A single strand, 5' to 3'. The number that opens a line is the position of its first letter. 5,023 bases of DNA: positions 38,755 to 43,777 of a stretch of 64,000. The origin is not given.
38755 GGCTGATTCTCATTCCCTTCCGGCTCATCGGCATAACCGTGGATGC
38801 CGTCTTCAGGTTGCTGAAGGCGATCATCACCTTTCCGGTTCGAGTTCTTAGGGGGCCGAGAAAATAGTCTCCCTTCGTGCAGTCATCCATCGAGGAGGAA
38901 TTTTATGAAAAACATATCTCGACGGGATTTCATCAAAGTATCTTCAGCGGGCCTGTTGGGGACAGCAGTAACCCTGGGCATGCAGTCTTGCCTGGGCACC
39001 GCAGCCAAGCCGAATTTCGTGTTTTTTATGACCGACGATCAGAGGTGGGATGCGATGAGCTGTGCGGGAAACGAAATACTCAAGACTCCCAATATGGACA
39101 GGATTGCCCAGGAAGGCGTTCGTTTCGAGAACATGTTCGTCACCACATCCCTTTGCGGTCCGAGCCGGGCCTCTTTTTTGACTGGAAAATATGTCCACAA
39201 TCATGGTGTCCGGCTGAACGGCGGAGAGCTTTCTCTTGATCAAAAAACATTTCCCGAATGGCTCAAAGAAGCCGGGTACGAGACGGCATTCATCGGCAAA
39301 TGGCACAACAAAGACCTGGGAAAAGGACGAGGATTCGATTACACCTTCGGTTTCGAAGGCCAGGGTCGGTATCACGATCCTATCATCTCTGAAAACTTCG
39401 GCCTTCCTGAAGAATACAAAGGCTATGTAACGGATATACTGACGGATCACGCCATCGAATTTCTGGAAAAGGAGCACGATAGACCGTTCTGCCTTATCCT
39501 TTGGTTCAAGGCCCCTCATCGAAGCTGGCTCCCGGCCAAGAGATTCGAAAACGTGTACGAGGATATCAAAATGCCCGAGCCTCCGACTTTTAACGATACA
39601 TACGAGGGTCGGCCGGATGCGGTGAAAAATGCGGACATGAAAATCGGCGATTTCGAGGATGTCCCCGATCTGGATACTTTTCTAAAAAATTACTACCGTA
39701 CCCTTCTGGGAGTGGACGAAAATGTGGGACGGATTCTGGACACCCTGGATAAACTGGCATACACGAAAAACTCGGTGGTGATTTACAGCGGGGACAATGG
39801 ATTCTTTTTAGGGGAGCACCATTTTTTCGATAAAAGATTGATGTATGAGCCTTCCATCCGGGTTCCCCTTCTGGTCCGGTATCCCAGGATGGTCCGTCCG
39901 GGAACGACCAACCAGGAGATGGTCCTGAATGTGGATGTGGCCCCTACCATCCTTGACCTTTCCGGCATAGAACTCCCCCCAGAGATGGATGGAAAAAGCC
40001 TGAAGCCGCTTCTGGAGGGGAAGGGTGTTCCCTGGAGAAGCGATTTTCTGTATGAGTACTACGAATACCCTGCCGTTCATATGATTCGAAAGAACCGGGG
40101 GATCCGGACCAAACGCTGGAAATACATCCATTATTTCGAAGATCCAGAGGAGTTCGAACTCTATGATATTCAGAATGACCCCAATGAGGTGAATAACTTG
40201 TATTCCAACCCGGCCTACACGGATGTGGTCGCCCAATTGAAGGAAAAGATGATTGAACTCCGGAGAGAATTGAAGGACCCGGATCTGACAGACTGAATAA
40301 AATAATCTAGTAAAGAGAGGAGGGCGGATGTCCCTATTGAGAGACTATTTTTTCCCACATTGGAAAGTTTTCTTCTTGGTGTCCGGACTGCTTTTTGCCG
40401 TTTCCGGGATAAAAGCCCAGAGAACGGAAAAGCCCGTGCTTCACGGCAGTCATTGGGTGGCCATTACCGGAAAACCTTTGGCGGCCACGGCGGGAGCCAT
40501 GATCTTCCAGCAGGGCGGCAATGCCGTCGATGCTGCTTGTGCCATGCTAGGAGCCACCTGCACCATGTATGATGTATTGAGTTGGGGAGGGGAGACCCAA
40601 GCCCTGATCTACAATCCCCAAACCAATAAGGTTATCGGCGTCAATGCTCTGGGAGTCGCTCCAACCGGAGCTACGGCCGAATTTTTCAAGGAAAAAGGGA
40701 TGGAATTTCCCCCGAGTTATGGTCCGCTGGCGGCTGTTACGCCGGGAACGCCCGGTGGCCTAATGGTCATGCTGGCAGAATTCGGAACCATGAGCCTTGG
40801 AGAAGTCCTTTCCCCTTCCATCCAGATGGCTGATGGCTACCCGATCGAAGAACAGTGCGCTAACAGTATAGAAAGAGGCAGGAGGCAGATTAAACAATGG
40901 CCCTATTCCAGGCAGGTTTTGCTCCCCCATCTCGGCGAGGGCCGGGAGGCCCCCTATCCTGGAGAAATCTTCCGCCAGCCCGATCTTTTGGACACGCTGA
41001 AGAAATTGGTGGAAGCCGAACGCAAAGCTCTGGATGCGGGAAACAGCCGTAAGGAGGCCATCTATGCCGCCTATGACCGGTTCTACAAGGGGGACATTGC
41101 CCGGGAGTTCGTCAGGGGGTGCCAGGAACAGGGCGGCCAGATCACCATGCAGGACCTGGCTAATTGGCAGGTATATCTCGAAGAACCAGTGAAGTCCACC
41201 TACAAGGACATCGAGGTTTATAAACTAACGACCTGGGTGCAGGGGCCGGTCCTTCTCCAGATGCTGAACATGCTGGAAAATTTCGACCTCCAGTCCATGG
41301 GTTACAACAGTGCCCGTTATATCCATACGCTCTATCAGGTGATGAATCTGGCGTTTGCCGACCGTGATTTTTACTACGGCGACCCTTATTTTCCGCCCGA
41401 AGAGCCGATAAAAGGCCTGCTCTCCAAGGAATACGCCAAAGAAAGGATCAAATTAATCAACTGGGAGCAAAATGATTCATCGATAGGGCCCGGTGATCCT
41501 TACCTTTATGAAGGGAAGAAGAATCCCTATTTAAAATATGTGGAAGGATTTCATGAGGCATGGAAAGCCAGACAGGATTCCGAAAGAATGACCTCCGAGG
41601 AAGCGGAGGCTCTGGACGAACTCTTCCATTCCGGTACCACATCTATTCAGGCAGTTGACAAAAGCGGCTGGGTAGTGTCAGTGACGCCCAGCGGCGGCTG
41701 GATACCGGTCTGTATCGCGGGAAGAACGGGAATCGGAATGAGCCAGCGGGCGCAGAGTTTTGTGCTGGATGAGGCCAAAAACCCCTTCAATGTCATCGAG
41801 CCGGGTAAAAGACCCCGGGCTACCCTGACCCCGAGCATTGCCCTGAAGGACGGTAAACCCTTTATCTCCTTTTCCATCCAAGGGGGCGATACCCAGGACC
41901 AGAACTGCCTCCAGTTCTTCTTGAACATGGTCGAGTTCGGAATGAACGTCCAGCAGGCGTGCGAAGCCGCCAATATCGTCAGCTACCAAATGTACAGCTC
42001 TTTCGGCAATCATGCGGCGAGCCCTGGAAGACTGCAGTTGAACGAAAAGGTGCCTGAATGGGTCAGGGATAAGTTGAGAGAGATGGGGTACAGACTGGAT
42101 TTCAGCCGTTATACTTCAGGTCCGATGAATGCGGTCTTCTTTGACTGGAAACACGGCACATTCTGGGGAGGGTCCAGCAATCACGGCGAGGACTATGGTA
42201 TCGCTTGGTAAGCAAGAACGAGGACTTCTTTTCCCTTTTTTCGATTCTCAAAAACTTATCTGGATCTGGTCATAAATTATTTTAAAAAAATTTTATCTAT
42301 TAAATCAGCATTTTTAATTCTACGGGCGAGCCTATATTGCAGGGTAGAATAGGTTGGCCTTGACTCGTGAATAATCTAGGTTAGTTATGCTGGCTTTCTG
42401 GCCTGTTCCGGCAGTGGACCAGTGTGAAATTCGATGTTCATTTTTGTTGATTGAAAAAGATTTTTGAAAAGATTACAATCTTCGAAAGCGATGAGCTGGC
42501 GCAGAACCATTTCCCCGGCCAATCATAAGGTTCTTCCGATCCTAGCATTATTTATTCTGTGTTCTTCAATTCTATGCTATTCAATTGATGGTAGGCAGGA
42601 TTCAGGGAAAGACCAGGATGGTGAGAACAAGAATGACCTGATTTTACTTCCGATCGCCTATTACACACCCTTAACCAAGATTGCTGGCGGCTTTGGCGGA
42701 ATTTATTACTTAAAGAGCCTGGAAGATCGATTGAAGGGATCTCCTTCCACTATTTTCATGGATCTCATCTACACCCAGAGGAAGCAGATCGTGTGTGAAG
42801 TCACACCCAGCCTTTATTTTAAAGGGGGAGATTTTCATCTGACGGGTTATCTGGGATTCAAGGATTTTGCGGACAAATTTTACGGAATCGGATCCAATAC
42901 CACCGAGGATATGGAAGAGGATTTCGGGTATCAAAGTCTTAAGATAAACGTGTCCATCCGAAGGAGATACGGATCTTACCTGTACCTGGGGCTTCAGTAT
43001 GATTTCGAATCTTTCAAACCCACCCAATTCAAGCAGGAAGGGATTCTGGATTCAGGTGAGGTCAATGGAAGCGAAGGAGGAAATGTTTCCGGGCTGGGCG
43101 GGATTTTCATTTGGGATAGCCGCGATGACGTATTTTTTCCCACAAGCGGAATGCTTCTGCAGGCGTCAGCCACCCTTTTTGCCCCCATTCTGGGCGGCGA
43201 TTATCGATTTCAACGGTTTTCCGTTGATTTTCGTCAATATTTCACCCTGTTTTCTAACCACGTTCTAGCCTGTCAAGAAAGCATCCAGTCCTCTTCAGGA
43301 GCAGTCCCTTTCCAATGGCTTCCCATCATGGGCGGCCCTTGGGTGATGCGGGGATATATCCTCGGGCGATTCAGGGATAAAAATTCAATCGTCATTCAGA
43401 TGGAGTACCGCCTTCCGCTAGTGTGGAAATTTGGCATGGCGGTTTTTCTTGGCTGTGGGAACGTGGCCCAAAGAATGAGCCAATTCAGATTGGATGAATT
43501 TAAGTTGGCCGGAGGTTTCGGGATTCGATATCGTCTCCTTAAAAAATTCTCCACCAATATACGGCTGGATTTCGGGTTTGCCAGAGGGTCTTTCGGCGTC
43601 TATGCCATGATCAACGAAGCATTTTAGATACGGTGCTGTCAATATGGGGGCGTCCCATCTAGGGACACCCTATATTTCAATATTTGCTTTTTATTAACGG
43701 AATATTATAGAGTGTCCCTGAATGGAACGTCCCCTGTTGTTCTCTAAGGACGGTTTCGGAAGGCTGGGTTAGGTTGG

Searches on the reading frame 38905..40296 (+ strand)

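Call 19: search_protein_families(library=ncbifam, proteins=[window:38905-40296:+], max_evalue=0.00001)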
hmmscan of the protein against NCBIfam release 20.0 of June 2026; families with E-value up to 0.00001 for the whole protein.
window:38905-40296:+ (463 aa): 4 families
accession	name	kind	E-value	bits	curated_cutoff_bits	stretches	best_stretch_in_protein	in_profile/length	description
NF010322.0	PRK13759.1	equivalog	2.8e-78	263.6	481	2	161-452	169-456/486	arylsulfatase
TIGR03417.1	chol_sulfatase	equivalog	3.4e-62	210.9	433.45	2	187-449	177-436/500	choline-sulfatase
NF045661.1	HdlasePehA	equivalog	6.8e-58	196.5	900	2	176-462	183-494/506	phosphoric/sulfuric ester hydrolase PehA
NF052527.1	Mn_arylsulf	exception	7.6e-51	173.5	850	2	172-454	176-453/479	manganese-dependent arylsulfatase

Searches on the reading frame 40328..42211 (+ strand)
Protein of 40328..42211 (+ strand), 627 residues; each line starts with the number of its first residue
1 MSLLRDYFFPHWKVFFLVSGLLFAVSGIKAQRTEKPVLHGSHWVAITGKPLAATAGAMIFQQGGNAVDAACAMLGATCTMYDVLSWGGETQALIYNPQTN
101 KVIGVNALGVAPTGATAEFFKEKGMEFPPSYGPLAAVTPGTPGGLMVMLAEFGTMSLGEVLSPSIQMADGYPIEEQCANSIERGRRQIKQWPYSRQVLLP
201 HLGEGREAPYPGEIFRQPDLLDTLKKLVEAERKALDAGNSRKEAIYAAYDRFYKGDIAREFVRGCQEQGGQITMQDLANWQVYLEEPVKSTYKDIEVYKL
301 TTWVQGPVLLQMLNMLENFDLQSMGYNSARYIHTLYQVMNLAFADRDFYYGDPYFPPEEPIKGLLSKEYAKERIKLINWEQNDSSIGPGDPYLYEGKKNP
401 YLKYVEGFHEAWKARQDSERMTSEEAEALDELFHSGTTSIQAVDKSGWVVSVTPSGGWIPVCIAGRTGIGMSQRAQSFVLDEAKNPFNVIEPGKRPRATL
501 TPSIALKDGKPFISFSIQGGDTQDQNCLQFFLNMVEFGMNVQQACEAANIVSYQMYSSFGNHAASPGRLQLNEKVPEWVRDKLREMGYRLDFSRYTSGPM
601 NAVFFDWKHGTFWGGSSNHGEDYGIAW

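Call 19: search_protein_families(library=ncbifam, proteins=[window:40328-42211:+], max_evalue=0.00001)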
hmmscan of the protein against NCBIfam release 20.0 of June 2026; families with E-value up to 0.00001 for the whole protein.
window:40328-42211:+ (627 aa): 2 families
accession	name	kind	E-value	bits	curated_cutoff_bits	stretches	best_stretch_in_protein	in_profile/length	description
TIGR00066.1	g_glut_trans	equivalog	1.2e-80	271.5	357.85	1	45-606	3-506/518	gamma-glutamyltransferase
NF007187.0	PRK09615.1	equivalog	2.1e-46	158.4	990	2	50-399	57-392/581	gamma-glutamyltransferase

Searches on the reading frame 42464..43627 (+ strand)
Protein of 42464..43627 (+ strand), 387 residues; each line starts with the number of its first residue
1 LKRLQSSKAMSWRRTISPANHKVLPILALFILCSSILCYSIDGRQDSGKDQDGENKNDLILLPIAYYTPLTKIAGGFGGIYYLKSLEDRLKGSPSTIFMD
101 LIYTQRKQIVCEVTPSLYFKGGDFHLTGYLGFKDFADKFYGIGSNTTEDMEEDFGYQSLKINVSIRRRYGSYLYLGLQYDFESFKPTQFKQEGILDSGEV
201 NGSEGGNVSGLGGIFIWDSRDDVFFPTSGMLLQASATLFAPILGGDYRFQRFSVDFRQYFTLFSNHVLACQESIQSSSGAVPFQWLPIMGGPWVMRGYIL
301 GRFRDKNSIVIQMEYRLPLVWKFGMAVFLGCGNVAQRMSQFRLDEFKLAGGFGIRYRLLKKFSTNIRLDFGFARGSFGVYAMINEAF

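Call 19: search_protein_families(library=ncbifam, proteins=[window:42464-43627:+], max_evalue=0.00001)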
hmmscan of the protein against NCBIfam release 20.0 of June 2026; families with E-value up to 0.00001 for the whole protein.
window:42464-43627:+ (387 aa): 2 families
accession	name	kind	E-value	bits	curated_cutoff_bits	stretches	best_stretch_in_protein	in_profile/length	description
NF047779.1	Omp85_fam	subfamily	3.7e-25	89.3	200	1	196-387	212-423/423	Omp85 family outer membrane protein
TIGR03303.1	OM_YaeT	equivalog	2.3e-09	36.2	297.15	1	158-355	484-706/741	outer membrane protein assembly factor BamA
